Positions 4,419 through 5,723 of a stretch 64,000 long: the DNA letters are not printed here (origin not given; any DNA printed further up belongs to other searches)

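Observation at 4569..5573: Putative PD-(D/E)xK nuclease with a C-terminal cysteine cluster in the AT-rich cassette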

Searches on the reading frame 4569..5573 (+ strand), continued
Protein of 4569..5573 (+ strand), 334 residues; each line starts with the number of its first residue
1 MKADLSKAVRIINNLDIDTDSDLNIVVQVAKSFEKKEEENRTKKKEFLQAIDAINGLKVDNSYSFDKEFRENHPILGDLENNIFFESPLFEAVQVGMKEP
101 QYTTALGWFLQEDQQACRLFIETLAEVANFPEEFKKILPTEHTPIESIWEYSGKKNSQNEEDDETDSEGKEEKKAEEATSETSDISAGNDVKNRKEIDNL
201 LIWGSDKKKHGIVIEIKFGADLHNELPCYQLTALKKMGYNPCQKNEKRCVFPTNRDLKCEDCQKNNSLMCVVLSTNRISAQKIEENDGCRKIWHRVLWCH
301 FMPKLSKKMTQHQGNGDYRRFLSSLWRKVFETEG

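Call 44: find_homologous_proteins(query=A4, max_evalue=0.001)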
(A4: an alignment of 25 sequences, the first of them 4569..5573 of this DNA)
Query A4 (25 sequences) (334 aa, profile of the alignment): 31 proteins with E <= 0.001 among 8000 candidates.
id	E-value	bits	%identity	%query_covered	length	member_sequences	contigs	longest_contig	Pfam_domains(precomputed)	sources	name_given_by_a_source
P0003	8.1e-82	293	70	99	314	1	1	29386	-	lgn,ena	-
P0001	1.5e-81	292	100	100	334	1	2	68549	-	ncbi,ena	-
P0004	1.5e-80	288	73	99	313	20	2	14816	-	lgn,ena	-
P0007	5.4e-78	280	61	99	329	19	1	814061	-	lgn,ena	-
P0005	1.4e-76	275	65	100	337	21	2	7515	-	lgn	-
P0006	3.0e-76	274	65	100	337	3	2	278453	-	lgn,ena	-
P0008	2.7e-74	268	62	99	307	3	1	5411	-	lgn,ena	-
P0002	8.7e-73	263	86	83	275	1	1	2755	-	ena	-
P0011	4.9e-72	261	54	79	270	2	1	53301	-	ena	-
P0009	1.0e-70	256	61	99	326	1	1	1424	-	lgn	-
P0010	2.3e-70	255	46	96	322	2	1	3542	-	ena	-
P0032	4.5e-42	162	21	46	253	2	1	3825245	-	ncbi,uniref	ncbi:hypothetical protein [Sphingomonas sp. R86521]|uniref:hypothetical protein n=1 Tax=Sphingomonas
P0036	1.3e-38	151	22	45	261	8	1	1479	-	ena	-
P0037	8.2e-37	145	30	12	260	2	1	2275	PF14281.13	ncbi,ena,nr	ncbi:MAG: PD-(D/E)XK nuclease family protein [Alphaproteobacteria bacterium]|nr:PD-(D/E)XK nuclease 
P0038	1.7e-36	144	20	45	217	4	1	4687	-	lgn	-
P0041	1.7e-35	141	39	16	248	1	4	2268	PF14281.13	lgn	-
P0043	7.3e-35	139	25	45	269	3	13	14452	-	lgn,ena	-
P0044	2.5e-34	137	24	47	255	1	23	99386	PF14281.13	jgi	jgi:hypothetical protein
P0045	1.2e-33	135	21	75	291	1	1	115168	-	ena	-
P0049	2.2e-30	124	36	16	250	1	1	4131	PF14281.13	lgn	-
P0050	1.0e-27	115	24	23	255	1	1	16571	-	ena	-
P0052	2.0e-26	111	24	44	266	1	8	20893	-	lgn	-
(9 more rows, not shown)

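Call 45: find_encoding_contigs(protein=P0032, flank=6000, max_places=1)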
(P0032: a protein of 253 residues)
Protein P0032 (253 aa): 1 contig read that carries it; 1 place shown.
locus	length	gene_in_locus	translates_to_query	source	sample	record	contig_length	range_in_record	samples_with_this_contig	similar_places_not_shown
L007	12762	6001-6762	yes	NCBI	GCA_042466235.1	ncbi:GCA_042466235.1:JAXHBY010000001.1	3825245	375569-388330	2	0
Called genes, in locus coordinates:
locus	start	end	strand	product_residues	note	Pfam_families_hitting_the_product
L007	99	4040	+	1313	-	-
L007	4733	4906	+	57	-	-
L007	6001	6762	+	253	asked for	-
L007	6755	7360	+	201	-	-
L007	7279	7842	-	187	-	-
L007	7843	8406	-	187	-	-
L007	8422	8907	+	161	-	PF05443:ROS_MUCR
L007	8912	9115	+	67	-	-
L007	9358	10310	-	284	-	-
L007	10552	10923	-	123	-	-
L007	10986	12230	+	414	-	-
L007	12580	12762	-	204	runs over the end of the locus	-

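Call 46: find_encoding_contigs(protein=P0044, flank=6000, max_places=1)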
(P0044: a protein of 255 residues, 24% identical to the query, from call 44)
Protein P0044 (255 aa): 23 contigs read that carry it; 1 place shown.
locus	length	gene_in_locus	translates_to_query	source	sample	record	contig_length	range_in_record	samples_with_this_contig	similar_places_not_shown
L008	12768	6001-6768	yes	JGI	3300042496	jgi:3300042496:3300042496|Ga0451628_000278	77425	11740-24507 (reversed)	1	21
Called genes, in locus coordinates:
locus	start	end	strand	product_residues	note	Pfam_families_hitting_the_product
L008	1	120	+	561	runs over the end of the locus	PF03460:NIR_SIR_ferr, PF01077:NIR_SIR, PF03460:NIR_SIR_ferr, PF01077:NIR_SIR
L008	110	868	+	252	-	PF01507:PAPS_reduct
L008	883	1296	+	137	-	PF06073:DUF934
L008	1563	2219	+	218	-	-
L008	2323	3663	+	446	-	PF00587:tRNA-synt_2b, PF03129:HGTP_anticodon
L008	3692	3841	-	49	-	-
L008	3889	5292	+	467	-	PF12704:MacB_PCD, PF02687:FtsX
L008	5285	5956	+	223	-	PF00005:ABC_tran, PF13304:AAA_21 (faint)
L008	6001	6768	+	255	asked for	PF14281:PDDEXK_4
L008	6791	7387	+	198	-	-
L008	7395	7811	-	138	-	-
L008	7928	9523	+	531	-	PF01921:tRNA-synt_1f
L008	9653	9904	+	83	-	PF04226:Transgly_assoc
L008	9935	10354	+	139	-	PF00903:Glyoxalase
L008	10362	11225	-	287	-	PF04378:RsmJ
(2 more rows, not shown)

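Call 47: find_encoding_contigs(protein=P0045, flank=6000, max_places=1)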
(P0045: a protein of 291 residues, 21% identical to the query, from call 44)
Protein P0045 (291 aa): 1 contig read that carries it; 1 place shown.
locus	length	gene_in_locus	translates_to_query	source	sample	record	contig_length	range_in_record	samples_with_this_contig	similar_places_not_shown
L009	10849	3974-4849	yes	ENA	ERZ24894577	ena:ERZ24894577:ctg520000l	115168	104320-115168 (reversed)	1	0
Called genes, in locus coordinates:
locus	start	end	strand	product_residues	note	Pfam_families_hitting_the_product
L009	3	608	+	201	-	?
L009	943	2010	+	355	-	PF00557:Peptidase_M24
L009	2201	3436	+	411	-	PF00155:Aminotran_1_2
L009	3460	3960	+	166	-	-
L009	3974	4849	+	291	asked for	-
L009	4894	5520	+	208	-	-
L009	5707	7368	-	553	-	PF13271:DUF4062, PF13749:HATPase_c_4, PF21247:Fic-like_C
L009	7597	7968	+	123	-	PF13560:HTH_31, PF12844:HTH_19 (weak), PF01381:HTH_3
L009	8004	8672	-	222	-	PF08843:AbiEii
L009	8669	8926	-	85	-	-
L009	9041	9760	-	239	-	PF00117:GATase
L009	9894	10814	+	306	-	PF00296:Bac_luciferase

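Call 56: find_encoding_contigs(protein=P0052, flank=5000, max_places=1)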
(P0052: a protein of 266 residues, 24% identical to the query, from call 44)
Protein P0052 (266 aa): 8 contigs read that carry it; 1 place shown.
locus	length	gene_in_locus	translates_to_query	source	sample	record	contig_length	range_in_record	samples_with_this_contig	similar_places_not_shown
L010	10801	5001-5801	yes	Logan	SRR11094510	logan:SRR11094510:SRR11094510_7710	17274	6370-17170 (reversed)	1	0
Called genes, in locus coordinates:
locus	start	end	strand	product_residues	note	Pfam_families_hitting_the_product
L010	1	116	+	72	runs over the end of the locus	?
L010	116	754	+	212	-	PF18753:Nmad2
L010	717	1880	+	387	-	PF18722:MazG_C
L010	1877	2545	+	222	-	PF03167:UDG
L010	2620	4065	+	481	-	PF13289:SIR2_2, PF18185:STALD, PF18163:LD_cluster2 (weak)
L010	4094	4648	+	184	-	PF13676:TIR_2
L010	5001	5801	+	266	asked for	-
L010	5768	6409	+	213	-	-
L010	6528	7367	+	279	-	PF26348:SRA_ScoMcrA, PF01844:HNH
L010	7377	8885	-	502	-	-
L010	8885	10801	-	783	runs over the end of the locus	-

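Call 57: find_encoding_contigs(protein=P0043, flank=5000, max_places=1)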
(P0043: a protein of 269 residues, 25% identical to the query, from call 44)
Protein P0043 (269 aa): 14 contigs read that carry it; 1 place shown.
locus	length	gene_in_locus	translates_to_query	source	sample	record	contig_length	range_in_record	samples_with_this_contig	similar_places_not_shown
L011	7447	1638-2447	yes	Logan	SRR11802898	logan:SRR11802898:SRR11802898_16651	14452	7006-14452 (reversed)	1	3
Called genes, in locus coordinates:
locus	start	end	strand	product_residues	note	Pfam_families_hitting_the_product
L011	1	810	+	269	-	?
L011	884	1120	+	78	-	-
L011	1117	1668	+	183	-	-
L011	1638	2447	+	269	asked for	-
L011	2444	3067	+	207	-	-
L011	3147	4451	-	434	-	PF17761:DUF1016_N, PF06250:YhcG_C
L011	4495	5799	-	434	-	PF13356:Arm-DNA-bind_3, PF22022:Phage_int_M, PF00589:Phage_integrase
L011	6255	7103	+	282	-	-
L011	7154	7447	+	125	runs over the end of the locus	PF13564:DoxX_2 (weak)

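Call 58: find_encoding_contigs(protein=P0050, flank=5000, max_places=1)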
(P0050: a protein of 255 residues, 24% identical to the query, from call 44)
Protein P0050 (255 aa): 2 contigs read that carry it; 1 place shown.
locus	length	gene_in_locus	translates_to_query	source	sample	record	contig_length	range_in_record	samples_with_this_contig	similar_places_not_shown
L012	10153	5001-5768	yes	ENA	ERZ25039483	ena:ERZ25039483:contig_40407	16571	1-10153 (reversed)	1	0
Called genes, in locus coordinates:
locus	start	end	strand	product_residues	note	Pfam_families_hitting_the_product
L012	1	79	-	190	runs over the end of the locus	-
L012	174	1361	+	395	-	PF03796:DnaB_C, PF13481:AAA_25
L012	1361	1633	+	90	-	PF13384:HTH_23 (weak), PF13518:HTH_28 (weak), PF13551:HTH_29 (weak)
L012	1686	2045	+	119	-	-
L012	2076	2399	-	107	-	-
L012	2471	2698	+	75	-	-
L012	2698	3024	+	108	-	-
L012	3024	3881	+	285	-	-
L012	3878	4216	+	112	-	-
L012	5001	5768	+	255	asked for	-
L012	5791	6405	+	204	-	-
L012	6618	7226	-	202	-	-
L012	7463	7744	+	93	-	-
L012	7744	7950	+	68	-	-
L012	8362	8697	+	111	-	-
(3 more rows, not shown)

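Call 60: search_protein_families(library=padloc, alignment_id=A4, max_evalue=0.01)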
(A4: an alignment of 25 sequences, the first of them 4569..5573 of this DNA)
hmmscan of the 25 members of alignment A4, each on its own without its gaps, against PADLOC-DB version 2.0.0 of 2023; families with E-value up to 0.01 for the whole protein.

A. member 1, window:4569-5573:+ (334 aa): 0 families

B. families by the number of members that match (of 25 scanned): 12 families
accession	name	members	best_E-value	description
PDLC04975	PDC-S26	12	9.5e-13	-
PDLC04981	PDC-S26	11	1.4e-10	-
PDLC04982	PDC-S26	8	7e-09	-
PDLC04970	PDC-S26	7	6.1e-09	-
PDLC04977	PDC-S26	7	1.4e-08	-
PDLC04983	PDC-S26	3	7.5e-10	-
PDLC04971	PDC-S26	3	7.5e-06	-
PDLC04969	PDC-S26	2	3.1e-05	-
PDLC04972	PDC-S26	1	7.8e-08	-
PDLC04973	PDC-S26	1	3.8e-06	-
PDLC04978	PDC-S26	1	0.00026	-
PDLC01211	Cmr5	1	0.0069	CAS-III-B; effector_SS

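Call 73: search_protein_families(library=padloc, alignment_id=A7, max_evalue=0.01)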
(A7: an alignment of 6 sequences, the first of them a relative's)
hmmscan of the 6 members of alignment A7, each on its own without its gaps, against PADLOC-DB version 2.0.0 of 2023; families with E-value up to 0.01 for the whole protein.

A. member 1, L007:6755-7360:+ (201 aa): 0 families

B. families by the number of members that match (of 6 scanned): 0 families

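Call 74: find_encoding_contigs(protein=P0015, flank=5000, max_places=2)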
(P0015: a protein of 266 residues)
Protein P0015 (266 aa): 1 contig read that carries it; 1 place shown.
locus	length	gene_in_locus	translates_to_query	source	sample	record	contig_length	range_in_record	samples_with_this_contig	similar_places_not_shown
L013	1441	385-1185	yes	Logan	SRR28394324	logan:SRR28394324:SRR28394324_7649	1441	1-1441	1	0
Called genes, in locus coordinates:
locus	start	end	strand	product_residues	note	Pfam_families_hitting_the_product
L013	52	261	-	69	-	PF01381:HTH_3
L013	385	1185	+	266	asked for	PF14281:PDDEXK_4 (weak)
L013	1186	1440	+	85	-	?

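Call 75: find_encoding_contigs(protein=P0013, flank=5000, max_places=1)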
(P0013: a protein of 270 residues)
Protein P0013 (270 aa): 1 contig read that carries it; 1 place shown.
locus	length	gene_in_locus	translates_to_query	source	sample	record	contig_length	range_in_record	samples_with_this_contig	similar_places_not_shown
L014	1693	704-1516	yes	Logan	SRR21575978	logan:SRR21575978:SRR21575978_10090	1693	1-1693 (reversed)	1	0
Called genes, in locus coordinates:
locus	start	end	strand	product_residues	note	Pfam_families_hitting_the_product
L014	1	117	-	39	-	?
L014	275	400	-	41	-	-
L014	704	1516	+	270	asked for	-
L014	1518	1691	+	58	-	?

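Call 76: find_encoding_contigs(protein=P0014, flank=5000, max_places=1)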
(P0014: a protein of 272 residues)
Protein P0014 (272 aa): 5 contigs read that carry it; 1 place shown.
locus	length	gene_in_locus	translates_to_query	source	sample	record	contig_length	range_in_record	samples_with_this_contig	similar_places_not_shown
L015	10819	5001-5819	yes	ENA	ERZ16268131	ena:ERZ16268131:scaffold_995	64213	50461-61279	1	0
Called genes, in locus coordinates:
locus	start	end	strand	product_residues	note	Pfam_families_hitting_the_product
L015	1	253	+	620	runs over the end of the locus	PF14286:DHHW, PF16822:ALGX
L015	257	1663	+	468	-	PF03062:MBOAT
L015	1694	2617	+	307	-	PF13793:Pribosyltran_N, PF00156:Pribosyltran (weak), PF14572:Pribosyl_synth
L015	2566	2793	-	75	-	-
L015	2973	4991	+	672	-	PF13521:AAA_28 (faint), PF24883:NPHP3_N (faint), PF13207:AAA_17 (faint), PF14532:Sigma54_activ_2 (faint), PF05673:DUF815 (faint), PF13191:AAA_16 (faint), PF00004:AAA, PF00004:AAA, +4 more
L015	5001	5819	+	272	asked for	-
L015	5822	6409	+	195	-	-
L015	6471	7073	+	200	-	PF13392:HNH_3 (weak)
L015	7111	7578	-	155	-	-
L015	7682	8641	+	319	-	PF13280:WYL, PF25583:WCX (weak)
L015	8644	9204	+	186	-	-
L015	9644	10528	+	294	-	PF17930:LpxI_N, PF06230:LpxI_C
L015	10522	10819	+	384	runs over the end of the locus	PF02684:LpxB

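Call 81: search_dna_similar(query=window:4569-5573:+, collection=plasmids, mode=protein, max_evalue=0.001, max_rows=15)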
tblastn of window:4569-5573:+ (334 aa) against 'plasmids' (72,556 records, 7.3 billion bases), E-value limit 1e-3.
No match.

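Call 82: search_dna_similar(query=window:4569-5573:+, collection=phages, mode=protein, max_evalue=0.001, max_rows=15)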
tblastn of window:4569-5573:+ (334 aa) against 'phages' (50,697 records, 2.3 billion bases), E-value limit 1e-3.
No match.

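Call 99: search_protein_families(library=pfam, proteins=[L015:5822-6409:+, L015:8644-9204:+, L010:5768-6409:+], max_evalue=0.01)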
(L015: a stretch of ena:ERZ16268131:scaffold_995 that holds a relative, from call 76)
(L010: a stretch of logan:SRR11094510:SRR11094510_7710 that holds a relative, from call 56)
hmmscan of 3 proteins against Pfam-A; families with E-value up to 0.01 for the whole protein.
L015:5822-6409:+ (195 aa): 0 families

L015:8644-9204:+ (186 aa): 0 families

L010:5768-6409:+ (213 aa): 0 families

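Call 100: search_protein_families(library=padloc, proteins=[L015:2973-4991:+, L015:8644-9204:+], max_evalue=0.01)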
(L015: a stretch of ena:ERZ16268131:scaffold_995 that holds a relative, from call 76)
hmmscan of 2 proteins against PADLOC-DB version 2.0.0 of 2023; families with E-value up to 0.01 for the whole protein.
L015:2973-4991:+ (672 aa): 9 families
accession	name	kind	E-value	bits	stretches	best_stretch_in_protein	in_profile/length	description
PDLC02196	IetA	-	1e-35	121.9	3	461-621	112-272/374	-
PDLC02195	IetA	-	3.6e-29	100.2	2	454-627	120-293/395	-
PDLC04232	IetA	-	1.9e-26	91.3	2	472-620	115-265/330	-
PDLC04231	IetA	-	3.6e-15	54.5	1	477-598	120-244/262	-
PDLC00914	TRIP13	-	4.7e-15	53.8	2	477-625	74-242/302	TRIP13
PDLC03838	DolB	-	1.2e-07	29.3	1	225-271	149-195/375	-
PDLC00915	TRIP13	-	1.5e-07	29.1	1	245-270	66-91/302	TRIP13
PDLC04140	mad8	-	1.8e-05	22.4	1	233-638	18-290/314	mads_8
PDLC01995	RtcR_PspF2--CARF_AAA_HTH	-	3.3e-05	21.2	0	155-264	117-212/481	-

L015:8644-9204:+ (186 aa): 0 families

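Call 119: fold_search(model_id=the predicted structure, library=viral)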
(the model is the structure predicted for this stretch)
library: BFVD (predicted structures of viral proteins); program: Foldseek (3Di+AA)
matches with E <= 10: 228; with E <= 0.001: 0
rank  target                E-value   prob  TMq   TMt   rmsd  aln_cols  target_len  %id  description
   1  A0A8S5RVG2            2.2e-03  1.00  0.37  0.58   8.4       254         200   13  PD-(D/E)XK nuclease superfamily protein [Siphoviridae sp. ctHip2]
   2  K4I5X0                4.3e-02  0.28  0.19  0.26  14.1       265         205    8  Uncharacterized protein [Salmonella phage STML-198]
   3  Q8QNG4                4.8e-02  0.38  0.13  0.09  13.8       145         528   12  EsV-1-115 [Ectocarpus siliculosus virus 1 (isolate New Zealand/Kaikoura/1988)]
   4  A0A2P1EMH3            4.8e-02  0.30  0.15  0.16  17.6       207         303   11  DUF5889 domain-containing protein [Moumouvirus australiensis]
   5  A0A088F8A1            7.2e-02  0.75  0.14  0.28   7.0       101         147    6  (no name in the UniProt tables at hand)
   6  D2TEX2                7.7e-02  0.15  0.13  0.07  17.3       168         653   11  (no name in the UniProt tables at hand)
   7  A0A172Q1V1            1.1e-01  0.33  0.20  0.32  11.6       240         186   11  Uncharacterized protein [Escherichia phage MX01]
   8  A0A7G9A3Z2            1.1e-01  0.33  0.18  0.20   9.0       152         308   10  Uncharacterized protein [Bacteriophage sp.]
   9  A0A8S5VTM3            1.2e-01  0.06  0.10  0.12  15.6       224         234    8  Endonuclease [Ackermannviridae sp.]
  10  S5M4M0                1.7e-01  0.33  0.17  0.20   9.3       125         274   10  Uncharacterized protein [Bacillus phage JL]
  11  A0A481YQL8            1.9e-01  0.13  0.17  0.21  20.9       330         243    9  Uncharacterized protein [Pithovirus LCDPAC02]
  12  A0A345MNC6            2.3e-01  0.20  0.17  0.09  10.5       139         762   14  (no name in the UniProt tables at hand)
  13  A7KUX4                2.5e-01  0.18  0.16  0.18   9.7       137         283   12  (no name in the UniProt tables at hand)
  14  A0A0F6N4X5            2.5e-01  0.08  0.11  0.13  13.3       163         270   11  Nuclear protein UL24 [Bovine herpesvirus 4]
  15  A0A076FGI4            2.6e-01  0.08  0.13  0.20  15.0       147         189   12  Putative RNA polymerase subunit RPB5 [Aureococcus anophagefferens virus]
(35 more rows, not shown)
